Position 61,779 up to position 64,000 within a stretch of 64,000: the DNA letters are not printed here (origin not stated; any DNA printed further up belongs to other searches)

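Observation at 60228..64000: Intronless block of three bacterial-type enzymes (SDR, SAM-methyltransferase, penicillin-amidase-family acylase)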

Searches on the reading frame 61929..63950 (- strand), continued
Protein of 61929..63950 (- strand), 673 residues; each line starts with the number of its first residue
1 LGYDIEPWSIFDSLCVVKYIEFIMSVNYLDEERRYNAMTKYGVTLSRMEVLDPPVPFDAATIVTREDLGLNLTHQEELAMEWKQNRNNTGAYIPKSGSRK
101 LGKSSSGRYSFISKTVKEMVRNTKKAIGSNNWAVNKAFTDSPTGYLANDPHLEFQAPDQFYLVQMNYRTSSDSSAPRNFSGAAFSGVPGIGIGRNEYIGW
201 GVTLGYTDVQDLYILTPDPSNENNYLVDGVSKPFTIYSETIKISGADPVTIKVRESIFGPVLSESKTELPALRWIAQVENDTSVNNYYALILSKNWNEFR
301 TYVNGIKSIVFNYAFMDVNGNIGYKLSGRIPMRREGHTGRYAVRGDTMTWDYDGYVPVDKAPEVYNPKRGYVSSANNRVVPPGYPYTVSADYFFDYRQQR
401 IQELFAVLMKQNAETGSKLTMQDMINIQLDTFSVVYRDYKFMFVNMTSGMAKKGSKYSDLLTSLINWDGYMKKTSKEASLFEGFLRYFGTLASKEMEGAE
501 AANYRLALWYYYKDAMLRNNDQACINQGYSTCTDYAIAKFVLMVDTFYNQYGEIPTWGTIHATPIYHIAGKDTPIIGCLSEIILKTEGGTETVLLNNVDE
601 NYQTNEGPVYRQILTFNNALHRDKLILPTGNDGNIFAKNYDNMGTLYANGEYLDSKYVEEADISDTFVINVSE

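Call 65: find_encoding_contigs(protein=P0002, flank=5000, max_places=2)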
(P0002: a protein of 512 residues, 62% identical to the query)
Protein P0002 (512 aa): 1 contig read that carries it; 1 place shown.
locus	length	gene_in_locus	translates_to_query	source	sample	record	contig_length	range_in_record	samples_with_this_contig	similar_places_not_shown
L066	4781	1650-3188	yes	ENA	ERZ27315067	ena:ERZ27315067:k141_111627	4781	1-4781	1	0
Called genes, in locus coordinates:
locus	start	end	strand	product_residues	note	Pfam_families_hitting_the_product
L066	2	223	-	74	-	?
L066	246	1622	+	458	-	PF01804:Penicil_amidase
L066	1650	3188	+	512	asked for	PF01804:Penicil_amidase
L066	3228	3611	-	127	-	PF13336:AcetylCoA_hyd_C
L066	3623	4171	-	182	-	PF02550:AcetylCoA_hydro (weak)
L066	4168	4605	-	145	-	PF02550:AcetylCoA_hydro (weak)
